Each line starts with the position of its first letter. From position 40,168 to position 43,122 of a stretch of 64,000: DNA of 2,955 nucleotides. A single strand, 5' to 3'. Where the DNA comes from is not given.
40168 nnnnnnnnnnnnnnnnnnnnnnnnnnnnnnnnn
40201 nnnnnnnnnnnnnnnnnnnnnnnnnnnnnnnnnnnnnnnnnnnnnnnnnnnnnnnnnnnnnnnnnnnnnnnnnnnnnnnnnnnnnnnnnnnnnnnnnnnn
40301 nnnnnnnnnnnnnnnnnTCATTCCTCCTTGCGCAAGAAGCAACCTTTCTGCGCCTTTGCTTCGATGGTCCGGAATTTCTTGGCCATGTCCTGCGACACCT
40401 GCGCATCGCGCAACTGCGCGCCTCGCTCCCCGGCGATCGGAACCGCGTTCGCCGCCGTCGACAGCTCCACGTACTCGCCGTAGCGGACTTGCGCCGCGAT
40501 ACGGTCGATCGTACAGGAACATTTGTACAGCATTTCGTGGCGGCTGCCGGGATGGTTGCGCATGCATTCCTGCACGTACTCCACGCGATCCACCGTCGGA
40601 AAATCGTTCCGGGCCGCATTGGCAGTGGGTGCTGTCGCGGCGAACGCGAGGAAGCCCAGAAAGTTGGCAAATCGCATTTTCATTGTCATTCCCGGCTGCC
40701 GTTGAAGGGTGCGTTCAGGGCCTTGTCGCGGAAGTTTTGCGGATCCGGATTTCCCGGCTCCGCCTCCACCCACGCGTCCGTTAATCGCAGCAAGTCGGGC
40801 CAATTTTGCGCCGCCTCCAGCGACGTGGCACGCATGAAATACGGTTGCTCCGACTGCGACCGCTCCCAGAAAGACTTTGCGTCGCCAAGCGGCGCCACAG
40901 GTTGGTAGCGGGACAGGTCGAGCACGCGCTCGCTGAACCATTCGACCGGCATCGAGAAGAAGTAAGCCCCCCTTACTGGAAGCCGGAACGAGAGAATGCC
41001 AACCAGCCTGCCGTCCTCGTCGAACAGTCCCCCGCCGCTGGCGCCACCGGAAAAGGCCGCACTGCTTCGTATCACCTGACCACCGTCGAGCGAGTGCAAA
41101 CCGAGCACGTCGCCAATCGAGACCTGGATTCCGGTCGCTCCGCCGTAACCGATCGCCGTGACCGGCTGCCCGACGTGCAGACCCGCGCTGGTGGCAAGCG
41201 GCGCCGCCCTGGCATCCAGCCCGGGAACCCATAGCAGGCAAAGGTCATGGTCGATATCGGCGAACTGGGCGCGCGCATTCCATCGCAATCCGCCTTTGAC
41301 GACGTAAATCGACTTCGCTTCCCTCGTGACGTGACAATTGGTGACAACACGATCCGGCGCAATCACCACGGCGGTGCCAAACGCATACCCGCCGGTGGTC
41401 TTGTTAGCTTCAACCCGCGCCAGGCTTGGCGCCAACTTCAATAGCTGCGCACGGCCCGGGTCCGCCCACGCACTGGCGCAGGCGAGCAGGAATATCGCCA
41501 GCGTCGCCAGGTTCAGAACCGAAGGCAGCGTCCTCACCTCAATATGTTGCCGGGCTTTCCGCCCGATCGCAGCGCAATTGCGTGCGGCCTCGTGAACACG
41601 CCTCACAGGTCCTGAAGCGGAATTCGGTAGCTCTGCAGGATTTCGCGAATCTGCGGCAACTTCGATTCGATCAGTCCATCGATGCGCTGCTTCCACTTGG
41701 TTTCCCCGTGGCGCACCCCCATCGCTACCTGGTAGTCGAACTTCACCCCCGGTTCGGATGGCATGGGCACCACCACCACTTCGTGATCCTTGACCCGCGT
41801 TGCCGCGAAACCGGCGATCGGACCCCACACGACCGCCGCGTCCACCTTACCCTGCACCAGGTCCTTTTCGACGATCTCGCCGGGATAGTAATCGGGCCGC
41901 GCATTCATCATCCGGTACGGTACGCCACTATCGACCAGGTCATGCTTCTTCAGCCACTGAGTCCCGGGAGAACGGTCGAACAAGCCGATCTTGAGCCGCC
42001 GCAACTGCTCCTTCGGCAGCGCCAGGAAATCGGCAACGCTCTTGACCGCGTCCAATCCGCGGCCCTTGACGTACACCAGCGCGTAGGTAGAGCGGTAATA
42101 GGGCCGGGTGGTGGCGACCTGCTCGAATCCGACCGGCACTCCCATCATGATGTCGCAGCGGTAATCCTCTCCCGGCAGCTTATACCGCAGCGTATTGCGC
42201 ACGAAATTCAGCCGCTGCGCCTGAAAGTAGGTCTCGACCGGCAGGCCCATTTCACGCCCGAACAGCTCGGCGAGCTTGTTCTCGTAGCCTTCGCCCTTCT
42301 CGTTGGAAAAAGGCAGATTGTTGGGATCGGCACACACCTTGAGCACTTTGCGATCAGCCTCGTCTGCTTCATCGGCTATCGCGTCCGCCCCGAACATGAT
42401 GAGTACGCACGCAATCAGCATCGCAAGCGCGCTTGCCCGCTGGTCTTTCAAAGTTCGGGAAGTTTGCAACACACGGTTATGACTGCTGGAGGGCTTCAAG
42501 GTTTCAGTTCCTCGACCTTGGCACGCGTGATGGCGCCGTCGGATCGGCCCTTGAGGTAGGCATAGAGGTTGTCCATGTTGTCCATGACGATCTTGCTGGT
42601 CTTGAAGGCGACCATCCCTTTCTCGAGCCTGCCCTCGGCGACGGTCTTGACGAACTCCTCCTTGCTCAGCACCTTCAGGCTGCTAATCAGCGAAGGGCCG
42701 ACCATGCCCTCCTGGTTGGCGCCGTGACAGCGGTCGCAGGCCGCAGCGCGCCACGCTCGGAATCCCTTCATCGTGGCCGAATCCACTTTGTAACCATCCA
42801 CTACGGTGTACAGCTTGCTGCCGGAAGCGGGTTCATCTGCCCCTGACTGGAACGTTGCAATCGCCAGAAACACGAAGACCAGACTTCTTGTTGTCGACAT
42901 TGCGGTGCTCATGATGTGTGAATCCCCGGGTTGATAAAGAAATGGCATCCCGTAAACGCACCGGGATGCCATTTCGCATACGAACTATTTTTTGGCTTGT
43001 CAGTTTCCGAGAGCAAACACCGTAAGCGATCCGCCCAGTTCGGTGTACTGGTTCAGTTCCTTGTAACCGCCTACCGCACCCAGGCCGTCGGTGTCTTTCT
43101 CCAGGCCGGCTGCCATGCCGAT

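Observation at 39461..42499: xoxFGJ extended by an uncharacterised coupled trio: protease, small Cys protein, SoxY-SoxZ fusion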

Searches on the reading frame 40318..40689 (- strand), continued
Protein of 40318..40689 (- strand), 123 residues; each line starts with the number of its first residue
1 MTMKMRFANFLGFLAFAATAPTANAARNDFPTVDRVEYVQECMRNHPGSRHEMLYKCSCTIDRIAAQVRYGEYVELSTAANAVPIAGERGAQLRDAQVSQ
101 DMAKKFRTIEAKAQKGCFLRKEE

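Call 57: search_protein_families(library=pfam, proteins=[L003:9328-10023:+, L005:2942-3610:+, P0264, L003:16357-17064:-, L003:17066-17566:-], max_evalue=0.1)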
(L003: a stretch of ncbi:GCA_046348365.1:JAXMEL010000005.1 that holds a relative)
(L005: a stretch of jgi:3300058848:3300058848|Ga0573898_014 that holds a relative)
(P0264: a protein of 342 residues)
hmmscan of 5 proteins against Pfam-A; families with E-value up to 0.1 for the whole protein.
L003:9328-10023:+ (231 aa): 0 families

L005:2942-3610:+ (222 aa): 0 families

P0264 (342 aa): 2 families
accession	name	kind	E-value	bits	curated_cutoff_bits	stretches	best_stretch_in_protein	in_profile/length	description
PF13365.12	Trypsin_2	-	2e-23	84.2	27.6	1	56-183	1-144/144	Trypsin-like peptidase domain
PF00089.32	Trypsin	-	5.3e-05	23.6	20.6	1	46-97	11-71/220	Trypsin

L003:16357-17064:- (235 aa): 0 families

L003:17066-17566:- (166 aa): 1 family
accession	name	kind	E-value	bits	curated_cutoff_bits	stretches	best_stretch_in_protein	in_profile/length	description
PF13567.11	DUF4131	-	0.012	15.7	31.6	1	7-88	8-92/165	Domain of unknown function (DUF4131)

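Call 59: find_related_loci(query=A2, collection=metagenome_contigs, flank=7000)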
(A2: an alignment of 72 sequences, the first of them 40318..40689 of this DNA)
Query A2 (123 aa) in metagenome_contigs; peptide patterns used: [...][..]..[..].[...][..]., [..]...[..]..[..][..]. (x = any residue, [..] = any of these).
600 stretches matched a pattern (row limit reached: there are more); 576 encode a relative of the query (tblastn E <= 1e-3); the best 80 are kept; 80 distinct loci.
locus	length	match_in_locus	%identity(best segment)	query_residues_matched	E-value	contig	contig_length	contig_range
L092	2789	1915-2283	80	1-123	1e-61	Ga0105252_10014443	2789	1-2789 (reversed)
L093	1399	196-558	82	3-123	1e-62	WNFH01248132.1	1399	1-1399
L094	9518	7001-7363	83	3-123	6e-60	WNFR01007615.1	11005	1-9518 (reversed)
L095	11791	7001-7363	82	3-123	7e-60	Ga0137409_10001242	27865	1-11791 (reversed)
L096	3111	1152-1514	81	3-123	7e-60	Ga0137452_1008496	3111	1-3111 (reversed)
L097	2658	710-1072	82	3-123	1e-59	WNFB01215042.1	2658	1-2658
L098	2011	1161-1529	85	1-123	9e-59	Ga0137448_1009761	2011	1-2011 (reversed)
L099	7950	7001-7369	67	1-123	3e-54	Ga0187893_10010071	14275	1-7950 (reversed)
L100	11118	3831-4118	85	28-123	3e-54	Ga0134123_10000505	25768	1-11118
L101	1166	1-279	85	31-123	6e-56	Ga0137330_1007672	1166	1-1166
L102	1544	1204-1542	78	1-113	3e-53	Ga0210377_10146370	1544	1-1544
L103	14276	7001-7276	64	28-119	1e-36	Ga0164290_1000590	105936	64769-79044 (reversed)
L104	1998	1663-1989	52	10-120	6e-36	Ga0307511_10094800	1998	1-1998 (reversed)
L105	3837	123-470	48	3-122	1e-35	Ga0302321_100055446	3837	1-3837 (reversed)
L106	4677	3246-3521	57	28-119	4e-35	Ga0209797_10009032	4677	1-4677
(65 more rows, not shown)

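Call 69: search_solved_structures(query=A2, max_evalue=1)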
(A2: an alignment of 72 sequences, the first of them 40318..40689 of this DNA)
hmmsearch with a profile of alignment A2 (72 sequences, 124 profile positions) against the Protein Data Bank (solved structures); distinct sequences matched with E-value up to 1: 2.
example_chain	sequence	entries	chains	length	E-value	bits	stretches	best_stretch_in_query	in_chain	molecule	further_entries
4mhf_A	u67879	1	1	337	0.05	16.4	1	14-53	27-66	TRAP dicarboxylate transporter, DctP subunit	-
4mij_A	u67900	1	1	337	0.05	16.4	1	14-53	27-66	TRAP dicarboxylate transporter, DctP subunit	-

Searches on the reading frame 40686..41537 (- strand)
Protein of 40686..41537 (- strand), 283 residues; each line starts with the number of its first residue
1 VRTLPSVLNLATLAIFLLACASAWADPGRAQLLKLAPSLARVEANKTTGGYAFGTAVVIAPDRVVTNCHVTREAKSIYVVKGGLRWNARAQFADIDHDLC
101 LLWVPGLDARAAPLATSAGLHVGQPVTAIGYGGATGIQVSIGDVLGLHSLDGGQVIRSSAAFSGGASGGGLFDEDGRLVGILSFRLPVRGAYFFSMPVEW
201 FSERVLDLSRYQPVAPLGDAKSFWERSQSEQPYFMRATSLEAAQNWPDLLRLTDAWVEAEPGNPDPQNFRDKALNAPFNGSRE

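Call 5: search_protein_families(library=ncbifam, proteins=[window:40686-41537:-], max_evalue=0.01)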
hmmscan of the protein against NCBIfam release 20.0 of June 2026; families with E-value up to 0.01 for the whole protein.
window:40686-41537:- (283 aa): 10 families
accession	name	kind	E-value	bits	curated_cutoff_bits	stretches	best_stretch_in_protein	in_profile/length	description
NF033740.0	MarP_fam_protase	equivalog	5.1e-13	48.8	250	1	32-181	190-350/390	MarP family serine protease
TIGR02037.1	degP_htrA_DO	subfamily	9.8e-13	47.8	416.2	1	44-189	52-205/434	Do family serine endopeptidase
TIGR02038.1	protease_degS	equivalog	5.1e-09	35.7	422.95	1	54-182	80-215/351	outer membrane-stress sensor serine endopeptidase DegS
NF008189.1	PRK10942.1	equivalog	2.1e-08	33.1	720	1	51-182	112-252/477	serine endoprotease DegP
NF008147.1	PRK10898.1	equivalog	4.7e-08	32.5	408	1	53-182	79-215/352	outer membrane-stress sensor serine endopeptidase DegS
NF047968.1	SerProtHtrA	equivalog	5.5e-08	32.6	470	1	52-199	87-247/357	serine protease HtrA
NF040960.1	MamE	equivalog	7e-08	31.5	800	1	38-182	108-264/659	magnetosome formation protease MamE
NF041521.1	HhoA_HhoB_HtrA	equivalog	6.7e-07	28.9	450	1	54-183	59-198/335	HhoA/HhoB/HtrA family serine endopeptidase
NF007526.1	PRK10139.1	equivalog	3.8e-06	25.8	756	1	53-183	92-231/456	serine endoprotease DegQ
NF040961.1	MamO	equivalog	5.2e-06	25.1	800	1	33-181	80-239/648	magnetosome protein MamO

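Call 6: search_protein_families(library=pfam, proteins=[window:40686-41537:-], max_evalue=0.01)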
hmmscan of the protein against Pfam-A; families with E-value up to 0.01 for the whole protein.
window:40686-41537:- (283 aa): 2 families
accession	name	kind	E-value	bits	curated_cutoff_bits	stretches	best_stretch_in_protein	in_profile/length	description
PF13365.12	Trypsin_2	-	6.4e-26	92.3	27.6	1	54-181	1-144/144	Trypsin-like peptidase domain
PF00089.32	Trypsin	-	0.0001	22.6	20.6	1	49-185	23-198/220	Trypsin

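Call 23: find_homologous_proteins(query=window:40686-41537:-, max_evalue=0.001)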
Query window:40686-41537:- (283 aa): 1728 proteins with E <= 0.001 among 6568 candidates; the best 120 are listed.
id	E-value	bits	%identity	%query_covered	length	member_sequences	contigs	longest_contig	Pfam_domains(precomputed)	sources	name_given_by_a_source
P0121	7.4e-187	637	100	100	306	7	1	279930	PF13365.13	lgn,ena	-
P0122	1.9e-178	610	90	100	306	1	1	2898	PF13365.13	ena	-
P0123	3.6e-171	586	91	100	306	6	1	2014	PF13365.13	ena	-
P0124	5.8e-169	579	90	99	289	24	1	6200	PF13365.13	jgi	-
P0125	1.5e-166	571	88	100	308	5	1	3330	PF13365.13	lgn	-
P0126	1.1e-164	565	87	100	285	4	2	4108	PF13365.13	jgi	jgi:S1-C subfamily serine protease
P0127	2.8e-164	563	87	100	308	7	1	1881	PF13365.13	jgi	jgi:S1-C subfamily serine protease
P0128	2.9e-163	560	86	99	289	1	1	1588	PF13365.13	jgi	-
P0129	3.9e-162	556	86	99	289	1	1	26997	PF13365.13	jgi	jgi:S1-C subfamily serine protease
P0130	2.5e-161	554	85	100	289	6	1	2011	PF13365.13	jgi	-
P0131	5.3e-161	553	86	100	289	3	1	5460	PF13365.13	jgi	jgi:S1-C subfamily serine protease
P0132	1.4e-160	551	87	96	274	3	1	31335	PF13365.13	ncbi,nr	ncbi:MAG TPA: serine protease [Burkholderiales bacterium]|nr:serine protease [Burkholderiales bacter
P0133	1.4e-160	551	85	100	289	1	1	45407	PF13365.13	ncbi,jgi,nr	ncbi:MAG TPA: serine protease [Burkholderiales bacterium]|jgi:S1-C subfamily serine protease|nr:seri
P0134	6.9e-160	549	87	97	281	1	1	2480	PF13365.13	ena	-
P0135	6.0e-159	546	85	100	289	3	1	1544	PF13365.13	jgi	-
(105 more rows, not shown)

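Call 70: search_solved_structures(query=window:40686-41537:-, max_evalue=0.001)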
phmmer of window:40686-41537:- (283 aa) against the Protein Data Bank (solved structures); distinct sequences matched with E-value up to 0.001: 66 (the best 60 are shown).
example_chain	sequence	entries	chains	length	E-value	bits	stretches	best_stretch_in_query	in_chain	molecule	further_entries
3pv5_A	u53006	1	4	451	1.5e-08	37.6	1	52-190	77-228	DegQ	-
3qo6_A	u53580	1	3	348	2.4e-08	36.9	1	62-214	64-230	Protease Do-like 1, chloroplastic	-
3pv4_A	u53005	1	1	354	8.7e-08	35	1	52-190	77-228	DegQ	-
4yo1_A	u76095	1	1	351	1.2e-07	34.5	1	4-187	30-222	DegQ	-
3pv2_A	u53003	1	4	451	1.3e-07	34.4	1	52-190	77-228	DegQ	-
7co5_H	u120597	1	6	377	1.6e-07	34.2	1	52-183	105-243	AlgW protein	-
7co2_A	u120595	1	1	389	1.7e-07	34.1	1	52-183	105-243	AlgW protein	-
4ynn_A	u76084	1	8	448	2.2e-07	33.7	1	4-187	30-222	Protease DO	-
7co7_D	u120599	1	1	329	3.1e-07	33.2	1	52-183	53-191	AlgW protein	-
2zle_A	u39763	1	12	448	3.1e-07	33.2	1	52-187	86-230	Protease do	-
3mh5_A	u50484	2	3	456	3.2e-07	33.2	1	52-187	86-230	Protease do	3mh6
3pv3_A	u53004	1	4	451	3.5e-07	33.1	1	52-190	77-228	DegQ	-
7co3_A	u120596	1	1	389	4.5e-07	32.7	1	52-183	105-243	AlgW protein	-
8f0a_A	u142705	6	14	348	4.8e-07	32.6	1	52-188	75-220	Periplasmic serine endoprotease DegP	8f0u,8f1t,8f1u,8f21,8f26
3k6z_A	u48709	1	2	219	5.3e-07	32.4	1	52-182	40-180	POSSIBLE MEMBRANE-ASSOCIATED SERINE PROTEASE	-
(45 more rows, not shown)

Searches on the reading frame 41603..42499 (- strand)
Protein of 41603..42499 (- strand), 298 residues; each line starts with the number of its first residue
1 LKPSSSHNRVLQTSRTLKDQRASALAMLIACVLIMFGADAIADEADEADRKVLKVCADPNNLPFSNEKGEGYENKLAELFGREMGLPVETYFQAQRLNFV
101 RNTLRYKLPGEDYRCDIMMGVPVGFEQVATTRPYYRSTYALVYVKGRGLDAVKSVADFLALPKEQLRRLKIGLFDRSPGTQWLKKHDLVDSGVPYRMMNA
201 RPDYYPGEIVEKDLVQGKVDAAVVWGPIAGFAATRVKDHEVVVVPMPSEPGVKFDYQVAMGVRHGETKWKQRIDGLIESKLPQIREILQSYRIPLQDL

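Call 5: search_protein_families(library=ncbifam, proteins=[window:41603-42499:-], max_evalue=0.01)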
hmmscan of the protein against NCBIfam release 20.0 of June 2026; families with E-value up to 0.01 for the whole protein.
window:41603-42499:- (298 aa): 2 families
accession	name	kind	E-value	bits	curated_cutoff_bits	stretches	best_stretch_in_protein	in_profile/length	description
TIGR03871.1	ABC_peri_MoxJ_2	subfamily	1.2e-81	273.7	212.15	1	53-295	2-231/232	quinoprotein dehydrogenase-associated putative ABC transporter substrate-binding protein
TIGR03870.1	ABC_MoxJ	equivalog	1.3e-28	100.1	258.1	1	53-295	2-245/246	methanol oxidation system protein MoxJ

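Call 6: search_protein_families(library=pfam, proteins=[window:41603-42499:-], max_evalue=0.01)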
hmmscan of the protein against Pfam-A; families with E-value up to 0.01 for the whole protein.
window:41603-42499:- (298 aa): 1 family
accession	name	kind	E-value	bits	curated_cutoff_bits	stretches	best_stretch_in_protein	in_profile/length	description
PF00497.25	SBP_bac_3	-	0.0061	16.8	26.4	0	53-278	1-114/132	Bacterial extracellular solute-binding proteins, family 3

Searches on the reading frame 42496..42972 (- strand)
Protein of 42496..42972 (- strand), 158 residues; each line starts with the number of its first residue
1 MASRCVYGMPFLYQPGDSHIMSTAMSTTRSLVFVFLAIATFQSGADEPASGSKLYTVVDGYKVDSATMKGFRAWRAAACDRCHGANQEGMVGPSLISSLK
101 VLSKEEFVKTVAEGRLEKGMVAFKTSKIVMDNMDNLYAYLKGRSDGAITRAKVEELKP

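Call 5: search_protein_families(library=ncbifam, proteins=[window:42496-42972:-], max_evalue=0.01)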
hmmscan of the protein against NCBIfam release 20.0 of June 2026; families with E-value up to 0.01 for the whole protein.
window:42496-42972:- (158 aa): 6 families
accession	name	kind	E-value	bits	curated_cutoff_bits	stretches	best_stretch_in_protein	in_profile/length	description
TIGR03874.1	4cys_cytochr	equivalog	1.6e-15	57.1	161.75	1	51-152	17-124/143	c-type cytochrome, methanol metabolism-related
NF045773.1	cytochro_C550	exception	3.9e-07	30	125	1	75-133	56-112/118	cytochrome c550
NF045774.1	cytochro_C551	exception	8.3e-06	25.7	118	1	72-116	43-87/110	cytochrome c551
TIGR03872.1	cytochrome_MoxG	equivalog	1.1e-05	25.6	147.8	1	39-147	15-125/133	cytochrome c(L), periplasmic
NF011054.0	PRK14486.1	equivalog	5.9e-05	22.7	447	1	65-142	212-289/294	putative bifunctional cbb3-type cytochrome c oxidase subunit II/cytochrome c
NF050122.1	bc1_QcrC_actin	exception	0.0078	15.5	200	0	72-98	45-72/253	cytochrome bc1 complex diheme cytochrome c subunit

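Call 6: search_protein_families(library=pfam, proteins=[window:42496-42972:-], max_evalue=0.01)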
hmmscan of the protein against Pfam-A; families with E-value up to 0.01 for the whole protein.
window:42496-42972:- (158 aa): 2 families
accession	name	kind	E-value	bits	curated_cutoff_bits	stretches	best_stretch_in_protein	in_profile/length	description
PF13442.11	Cytochrome_CBB3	-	1.4e-10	41.8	27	1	67-140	3-68/68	Cytochrome C oxidase, cbb3-type, subunit III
PF00034.26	Cytochrom_C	-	0.0068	18.1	21.3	0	69-115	3-50/90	Cytochrome c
